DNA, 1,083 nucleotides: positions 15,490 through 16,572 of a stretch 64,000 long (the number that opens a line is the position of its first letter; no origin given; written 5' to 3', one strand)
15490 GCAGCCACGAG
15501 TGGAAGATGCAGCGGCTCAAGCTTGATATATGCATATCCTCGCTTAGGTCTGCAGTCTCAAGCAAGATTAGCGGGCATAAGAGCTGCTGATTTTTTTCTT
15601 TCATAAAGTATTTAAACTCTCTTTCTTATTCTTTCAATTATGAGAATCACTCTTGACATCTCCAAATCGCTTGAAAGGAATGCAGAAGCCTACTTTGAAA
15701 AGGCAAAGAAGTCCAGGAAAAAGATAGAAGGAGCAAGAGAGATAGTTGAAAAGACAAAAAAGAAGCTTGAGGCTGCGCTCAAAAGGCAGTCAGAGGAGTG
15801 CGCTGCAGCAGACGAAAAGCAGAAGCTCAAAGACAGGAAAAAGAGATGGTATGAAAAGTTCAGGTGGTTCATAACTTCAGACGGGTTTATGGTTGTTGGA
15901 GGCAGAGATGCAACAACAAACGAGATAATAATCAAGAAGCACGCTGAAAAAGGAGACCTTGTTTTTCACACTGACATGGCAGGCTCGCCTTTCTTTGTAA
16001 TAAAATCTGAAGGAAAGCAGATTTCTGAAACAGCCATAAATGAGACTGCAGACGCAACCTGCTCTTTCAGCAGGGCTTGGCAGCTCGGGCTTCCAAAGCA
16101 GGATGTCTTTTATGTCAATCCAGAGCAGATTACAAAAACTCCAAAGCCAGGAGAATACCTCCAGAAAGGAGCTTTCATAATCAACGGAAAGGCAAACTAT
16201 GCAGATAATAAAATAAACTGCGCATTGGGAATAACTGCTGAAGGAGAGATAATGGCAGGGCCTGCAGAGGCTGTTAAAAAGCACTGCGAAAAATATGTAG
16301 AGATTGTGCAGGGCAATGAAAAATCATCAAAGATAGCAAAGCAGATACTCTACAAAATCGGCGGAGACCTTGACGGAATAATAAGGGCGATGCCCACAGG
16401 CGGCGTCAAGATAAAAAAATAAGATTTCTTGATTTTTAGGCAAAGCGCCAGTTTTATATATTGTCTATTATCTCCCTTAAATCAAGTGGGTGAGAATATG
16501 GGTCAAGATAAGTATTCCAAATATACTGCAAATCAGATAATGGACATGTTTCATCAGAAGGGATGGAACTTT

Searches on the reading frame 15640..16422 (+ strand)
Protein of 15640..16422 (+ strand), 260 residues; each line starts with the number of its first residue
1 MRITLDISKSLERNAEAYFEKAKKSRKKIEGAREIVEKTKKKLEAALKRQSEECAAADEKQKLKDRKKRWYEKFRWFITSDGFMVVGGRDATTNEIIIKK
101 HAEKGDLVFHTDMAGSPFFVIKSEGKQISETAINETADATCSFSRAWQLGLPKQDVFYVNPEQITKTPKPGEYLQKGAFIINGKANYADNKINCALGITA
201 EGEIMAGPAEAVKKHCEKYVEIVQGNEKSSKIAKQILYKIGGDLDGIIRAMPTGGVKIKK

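Call 17: search_protein_families(library=pfam, proteins=[window:15640-16422:+], max_evalue=0.001)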
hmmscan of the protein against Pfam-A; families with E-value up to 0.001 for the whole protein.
window:15640-16422:+ (260 aa): 2 families
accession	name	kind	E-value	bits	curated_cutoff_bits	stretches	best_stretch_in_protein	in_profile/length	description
PF05670.18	NFACT-R_1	-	3.9e-31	108.3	29.8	1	73-183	1-112/112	NFACT protein RNA binding domain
PF05833.16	NFACT_N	-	1.4e-06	27.8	31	1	1-63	369-430/456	NFACT N-terminal and middle domains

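Call 30: find_related_loci(query=window:15640-16422:+, collection=genome_contigs, flank=10000)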
Query window:15640-16422:+ (260 aa) in genome_contigs; peptide patterns used: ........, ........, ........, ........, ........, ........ (x = any residue, [..] = any of these).
600 stretches matched a pattern (row limit reached: there are more); 549 encode a relative of the query (tblastn E <= 1e-3); the best 80 are kept; 80 distinct loci.
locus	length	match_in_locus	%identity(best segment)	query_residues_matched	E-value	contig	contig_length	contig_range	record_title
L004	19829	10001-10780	64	3-260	2e-108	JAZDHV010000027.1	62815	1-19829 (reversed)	MAG: Candidatus Woesearchaeota archaeon isolate MEGAHIT-group-0.358 k141_14298326, whole genome shotgun sequence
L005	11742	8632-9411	65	3-260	1e-108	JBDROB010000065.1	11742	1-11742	MAG: Candidatus Woesearchaeota archaeon isolate MEGAHIT-group-1.927 k141_13960199, whole genome shotgun sequence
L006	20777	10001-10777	60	1-260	2e-102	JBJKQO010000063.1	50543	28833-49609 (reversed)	MAG: Candidatus Woesearchaeota archaeon isolate Bin_36 S1Ck127_3804594_flag_0_multi_8.9968_len_50543, whole genome shotg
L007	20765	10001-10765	61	2-259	1e-101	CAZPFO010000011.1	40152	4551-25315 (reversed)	MAG TPA_asm: uncultured Methanosarcinales archaeon isolate binchicken_co121_309 genome assembly, contig: NODE_393_length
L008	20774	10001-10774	61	1-260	3e-100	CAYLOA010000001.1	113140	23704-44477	MAG TPA_asm: uncultured Methanosarcinales archaeon isolate binchicken_co48_37 genome assembly, contig: NODE_135_length_1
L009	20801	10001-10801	55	1-260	2e-100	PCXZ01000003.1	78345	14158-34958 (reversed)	MAG: Candidatus Woesearchaeota archaeon CG10_big_fil_rev_8_21_14_0_10_44_13 CG10_8_21_14_0.10_scaffold_167_c, whole geno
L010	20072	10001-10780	58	2-259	8e-100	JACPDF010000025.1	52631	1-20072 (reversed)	MAG: Candidatus Woesearchaeota archaeon isolate NC_groundwater_302_Ag_B-0.1um_38_13 S7_GD2017_3_B1_scaffold_334, whole g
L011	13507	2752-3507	56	1-258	9e-100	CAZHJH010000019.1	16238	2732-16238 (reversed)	MAG TPA_asm: uncultured Methanosarcinales archaeon isolate SRP050083_co7_604 genome assembly, contig: NODE_2860_length_1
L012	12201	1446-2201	57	1-258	9e-100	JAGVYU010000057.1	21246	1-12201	Candidatus Woesearchaeota archaeon isolate RIFCSPHIGHO2_01_FULL_47_16 rifcsphigho2_01_scaffold_5607, whole genome shotgu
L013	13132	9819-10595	60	2-260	1e-99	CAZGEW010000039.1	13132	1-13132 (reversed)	MAG TPA_asm: uncultured Methanosarcinales archaeon isolate binchicken_co144_1089 genome assembly, contig: NODE_9830_leng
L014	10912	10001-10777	62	2-260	2e-99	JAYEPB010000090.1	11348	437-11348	MAG: Nanoarchaeota archaeon isolate MAG014 MAG014_90, whole genome shotgun sequence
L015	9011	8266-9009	60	2-249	7e-99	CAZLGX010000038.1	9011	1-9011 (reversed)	MAG TPA_asm: uncultured Methanosarcinales archaeon isolate SRP269290_co3_950 genome assembly, contig: NODE_10258_length_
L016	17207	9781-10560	57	1-259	2e-98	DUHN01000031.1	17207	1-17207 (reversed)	MAG TPA_asm: Candidatus Woesearchaeota archaeon isolate UBA12027 contig_2618, whole genome shotgun sequence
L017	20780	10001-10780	57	1-260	2e-98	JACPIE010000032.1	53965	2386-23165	MAG: Candidatus Woesearchaeota archaeon isolate NC_groundwater_432_Ag_B-0.1um_40_22 GD18-4_B1_scaffold_1512040, whole ge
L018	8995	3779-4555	58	2-260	2e-98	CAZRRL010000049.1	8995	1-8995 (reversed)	MAG TPA_asm: uncultured Methanosarcinales archaeon isolate binchicken_co251_826 genome assembly, contig: NODE_11035_leng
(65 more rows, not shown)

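Call 79: search_protein_families(library=pfam, proteins=[L010:7365-9887:-, L010:6834-7361:+, L010:6387-6698:-, L010:6179-6400:-], max_evalue=0.01)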
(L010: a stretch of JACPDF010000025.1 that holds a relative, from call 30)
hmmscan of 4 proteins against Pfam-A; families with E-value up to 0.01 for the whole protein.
L010:7365-9887:- (840 aa): 3 families
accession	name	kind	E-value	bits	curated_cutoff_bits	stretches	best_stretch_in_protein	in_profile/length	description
PF13948.11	DUF4215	-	2.6e-06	28.1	27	1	443-471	20-47/47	Domain of unknown function (DUF4215)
PF07591.16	PT-HINT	-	0.0012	19.6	27.7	1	717-816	8-110/137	Pretoxin HINT domain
PF14623.11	Vint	-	0.0043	17.3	27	0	703-786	2-75/166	Hint-domain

L010:6834-7361:+ (175 aa): 0 families

L010:6387-6698:- (103 aa): 1 family
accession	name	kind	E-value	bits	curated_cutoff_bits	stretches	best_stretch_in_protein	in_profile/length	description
PF14076.12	DUF4258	-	0.0027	18.4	25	1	39-89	17-70/71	Domain of unknown function (DUF4258)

L010:6179-6400:- (73 aa): 1 family
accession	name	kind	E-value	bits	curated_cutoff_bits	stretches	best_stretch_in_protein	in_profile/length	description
PF10049.14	DUF2283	-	9.6e-08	32.5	23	1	5-52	1-47/49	Protein of unknown function (DUF2283)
